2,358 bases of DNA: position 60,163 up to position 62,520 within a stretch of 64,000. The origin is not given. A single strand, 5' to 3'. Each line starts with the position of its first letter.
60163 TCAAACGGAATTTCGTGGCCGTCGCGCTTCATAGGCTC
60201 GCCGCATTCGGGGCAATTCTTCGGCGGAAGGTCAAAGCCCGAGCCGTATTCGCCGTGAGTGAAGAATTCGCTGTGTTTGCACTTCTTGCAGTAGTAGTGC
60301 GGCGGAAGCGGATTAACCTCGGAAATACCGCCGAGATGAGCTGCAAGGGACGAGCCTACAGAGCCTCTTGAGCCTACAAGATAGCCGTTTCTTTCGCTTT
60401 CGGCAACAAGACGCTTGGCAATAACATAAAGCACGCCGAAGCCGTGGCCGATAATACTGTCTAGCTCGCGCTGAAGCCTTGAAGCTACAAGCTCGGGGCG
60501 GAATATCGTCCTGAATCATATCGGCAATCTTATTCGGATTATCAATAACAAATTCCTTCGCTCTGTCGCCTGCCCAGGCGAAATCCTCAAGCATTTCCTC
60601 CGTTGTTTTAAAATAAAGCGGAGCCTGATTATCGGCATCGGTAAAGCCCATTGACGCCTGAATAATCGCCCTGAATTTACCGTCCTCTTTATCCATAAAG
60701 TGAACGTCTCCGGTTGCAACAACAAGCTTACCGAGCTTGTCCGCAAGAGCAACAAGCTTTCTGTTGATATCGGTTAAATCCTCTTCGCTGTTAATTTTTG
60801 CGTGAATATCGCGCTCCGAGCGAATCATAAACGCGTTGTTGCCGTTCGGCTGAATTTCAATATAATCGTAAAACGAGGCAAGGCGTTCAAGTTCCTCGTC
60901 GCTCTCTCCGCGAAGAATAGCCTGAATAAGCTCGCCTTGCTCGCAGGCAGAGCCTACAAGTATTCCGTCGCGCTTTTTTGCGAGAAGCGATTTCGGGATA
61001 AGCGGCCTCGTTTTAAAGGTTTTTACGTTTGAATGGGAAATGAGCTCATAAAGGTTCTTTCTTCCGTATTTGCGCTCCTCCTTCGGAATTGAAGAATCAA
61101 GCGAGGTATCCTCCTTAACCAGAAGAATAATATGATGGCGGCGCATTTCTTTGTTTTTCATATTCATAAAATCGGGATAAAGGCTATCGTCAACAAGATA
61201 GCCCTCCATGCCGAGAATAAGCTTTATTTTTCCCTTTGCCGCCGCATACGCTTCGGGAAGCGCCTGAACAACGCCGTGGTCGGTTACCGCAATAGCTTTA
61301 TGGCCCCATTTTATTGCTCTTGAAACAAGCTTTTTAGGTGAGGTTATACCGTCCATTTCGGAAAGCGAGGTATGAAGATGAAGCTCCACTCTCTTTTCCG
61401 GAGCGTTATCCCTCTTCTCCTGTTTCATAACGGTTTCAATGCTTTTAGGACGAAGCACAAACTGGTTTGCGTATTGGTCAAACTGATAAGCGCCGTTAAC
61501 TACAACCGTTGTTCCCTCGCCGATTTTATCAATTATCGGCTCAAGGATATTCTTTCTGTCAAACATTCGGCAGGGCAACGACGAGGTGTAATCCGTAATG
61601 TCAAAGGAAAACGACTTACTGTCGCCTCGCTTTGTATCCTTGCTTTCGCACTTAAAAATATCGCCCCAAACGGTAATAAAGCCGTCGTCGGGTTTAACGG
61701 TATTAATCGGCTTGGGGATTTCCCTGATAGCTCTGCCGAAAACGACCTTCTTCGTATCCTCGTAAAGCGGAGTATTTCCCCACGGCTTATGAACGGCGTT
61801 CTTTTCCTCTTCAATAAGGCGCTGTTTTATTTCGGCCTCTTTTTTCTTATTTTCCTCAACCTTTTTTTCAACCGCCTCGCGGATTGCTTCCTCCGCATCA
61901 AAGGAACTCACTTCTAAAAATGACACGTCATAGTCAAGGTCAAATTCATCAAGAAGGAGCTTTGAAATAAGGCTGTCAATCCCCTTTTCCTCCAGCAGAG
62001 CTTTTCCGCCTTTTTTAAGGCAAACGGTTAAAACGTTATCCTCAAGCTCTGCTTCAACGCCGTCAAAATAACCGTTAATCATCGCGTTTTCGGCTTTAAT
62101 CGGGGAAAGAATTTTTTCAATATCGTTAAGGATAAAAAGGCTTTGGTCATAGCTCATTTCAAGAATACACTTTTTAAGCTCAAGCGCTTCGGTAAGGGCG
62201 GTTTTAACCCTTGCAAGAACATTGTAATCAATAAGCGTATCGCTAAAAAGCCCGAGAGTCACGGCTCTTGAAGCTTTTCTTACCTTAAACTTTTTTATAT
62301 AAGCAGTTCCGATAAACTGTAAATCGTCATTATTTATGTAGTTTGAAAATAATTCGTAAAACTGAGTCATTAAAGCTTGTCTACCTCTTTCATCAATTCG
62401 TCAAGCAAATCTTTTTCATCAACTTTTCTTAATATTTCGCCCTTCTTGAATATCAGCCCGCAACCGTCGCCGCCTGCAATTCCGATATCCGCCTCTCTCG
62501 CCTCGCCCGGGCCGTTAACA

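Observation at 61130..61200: PolC without its proofreading exonuclease insert: the PHP domain is uninterrupted and keeps all nine canonical metal ligands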

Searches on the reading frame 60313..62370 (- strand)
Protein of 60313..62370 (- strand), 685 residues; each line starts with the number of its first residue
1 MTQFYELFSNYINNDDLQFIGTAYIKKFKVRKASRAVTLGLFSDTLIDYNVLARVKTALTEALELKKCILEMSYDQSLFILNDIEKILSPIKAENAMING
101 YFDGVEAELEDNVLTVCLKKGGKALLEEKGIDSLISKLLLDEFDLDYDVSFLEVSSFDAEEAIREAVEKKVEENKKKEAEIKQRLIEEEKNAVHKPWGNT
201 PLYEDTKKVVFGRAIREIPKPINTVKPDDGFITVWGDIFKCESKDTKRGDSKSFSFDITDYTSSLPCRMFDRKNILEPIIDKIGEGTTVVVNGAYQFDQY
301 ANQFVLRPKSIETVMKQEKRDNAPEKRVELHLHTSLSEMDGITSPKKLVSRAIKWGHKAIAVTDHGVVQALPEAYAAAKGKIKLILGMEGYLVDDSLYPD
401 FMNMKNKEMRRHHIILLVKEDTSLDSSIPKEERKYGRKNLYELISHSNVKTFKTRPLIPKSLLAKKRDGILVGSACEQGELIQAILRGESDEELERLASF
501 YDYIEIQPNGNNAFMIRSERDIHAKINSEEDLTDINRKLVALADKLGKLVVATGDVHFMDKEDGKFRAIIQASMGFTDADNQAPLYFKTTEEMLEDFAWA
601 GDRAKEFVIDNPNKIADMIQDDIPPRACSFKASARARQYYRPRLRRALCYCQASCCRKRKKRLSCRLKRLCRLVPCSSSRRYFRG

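Call 7: search_protein_families(library=pfam, proteins=[window:60313-62370:-], max_evalue=1)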
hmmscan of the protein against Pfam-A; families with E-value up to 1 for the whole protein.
window:60313-62370:- (685 aa): 5 families
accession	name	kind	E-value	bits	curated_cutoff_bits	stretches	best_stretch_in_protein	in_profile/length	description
PF02811.25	PHP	-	3.5e-27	96.2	26.4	1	329-504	1-159/164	PHP domain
PF11490.13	DNA_pol3_a_NII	-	1e-06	29.1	26.3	1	84-191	3-113/117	DNA polymerase III polC-type N-terminus II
PF14480.11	DNA_pol3_a_NI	-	2.8e-05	24.4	22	1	4-66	2-65/72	DNA polymerase III polC-type N-terminus I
PF01336.31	tRNA_anti-codon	-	0.00017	21.9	27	1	245-312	11-73/75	OB-fold nucleic acid binding domain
PF13742.12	tRNA_anti_2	-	0.017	15.8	27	1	231-307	21-90/95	OB-fold nucleic acid binding domain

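Call 8: search_protein_families(library=ncbifam, proteins=[window:60313-62370:-], max_evalue=0.01)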
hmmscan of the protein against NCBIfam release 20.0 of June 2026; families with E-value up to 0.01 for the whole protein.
window:60313-62370:- (685 aa): 16 families
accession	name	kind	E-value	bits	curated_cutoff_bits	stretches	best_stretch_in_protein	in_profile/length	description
NF001688.0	PRK00448.1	equivalog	4.6e-112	375.7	873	2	16-426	21-437/1445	PolC-type DNA polymerase III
TIGR01405.1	polC_Gram_pos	equivalog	7.9e-94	315.3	1043.45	2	434-621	390-578/1211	DNA polymerase III subunit alpha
TIGR00594.1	polc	superfamily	7.2e-36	123.6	434.35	1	328-621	2-269/1022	DNA polymerase III subunit alpha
NF005298.0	PRK06826.1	equivalog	1.5e-33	115.6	1260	1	327-624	5-278/1151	DNA polymerase III subunit alpha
NF004226.0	PRK05673.1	equivalog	1.4e-30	106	1002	1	327-621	6-274/1146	DNA polymerase III subunit alpha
NF005617.0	PRK07374.1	equivalog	2.5e-24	85.3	1653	1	328-565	4-218/1170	DNA polymerase III subunit alpha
NF007079.0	PRK09532.1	equivalog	1.2e-23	83.3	1525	1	328-597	4-254/876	DNA polymerase III subunit alpha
NF005377.0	PRK06920.1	equivalog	1.5e-12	46.2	1806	1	328-625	4-264/1108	DNA polymerase III subunit alpha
NF004225.0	PRK05672.1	subfamily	3.7e-10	38.5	939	1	328-574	7-220/1047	error-prone DNA polymerase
NF041577.1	nside_bi_sphtase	equivalog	2.7e-08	33.3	400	1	327-389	3-64/276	3',5'-nucleoside bisphosphate phosphatase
NF047791.1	RNaseRnm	equivalog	1.3e-07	31.2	375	1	328-389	3-65/275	RNase RNM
NF004981.0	PRK06361.1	equivalog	1.6e-05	24.4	117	1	328-373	2-45/217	histidinol phosphate phosphatase domain-containing protein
NF005928.0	PRK07945.1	equivalog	0.00011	21.8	250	1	280-366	54-136/337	PHP domain-containing protein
NF045780.1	TrlF_fam_ATP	equivalog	0.00074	18.3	350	1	327-421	7-99/944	TrlF family AAA-like ATPase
NF038032.1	CehA_McbA_metalo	domain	0.0014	18.2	80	1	327-389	4-66/315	CehA/McbA family metallohydrolase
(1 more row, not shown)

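Call 41: search_protein_representatives(protein=window:60499-62370:-)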
Query: 624 residues. Proteins with E-value up to 0.001 (for the whole library): 7649; up to 1e-10: 2937; up to 1e-30: 696. The best 150 are listed.
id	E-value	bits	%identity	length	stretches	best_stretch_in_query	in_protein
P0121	2.7e-152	524.9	49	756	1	36-623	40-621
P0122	1.9e-128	446.1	55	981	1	189-623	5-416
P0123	8.6e-127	440.7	51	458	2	2-380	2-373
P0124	1.5e-113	397.0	43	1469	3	432-623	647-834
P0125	8.3e-111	387.9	41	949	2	4-397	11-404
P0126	1.7e-107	377.0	40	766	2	6-397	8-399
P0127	3.7e-107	375.9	38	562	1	3-575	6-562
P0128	1.3e-106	374.1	40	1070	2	433-621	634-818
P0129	4.2e-106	372.4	38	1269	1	4-624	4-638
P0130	2.8e-105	369.7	42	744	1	34-623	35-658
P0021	1.6e-104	367.2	63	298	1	239-522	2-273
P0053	8.8e-102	358.1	60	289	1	197-470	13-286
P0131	5.1e-101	355.6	48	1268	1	206-622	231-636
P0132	2.5e-100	353.3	41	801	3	432-604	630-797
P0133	2.8e-99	349.9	40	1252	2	106-621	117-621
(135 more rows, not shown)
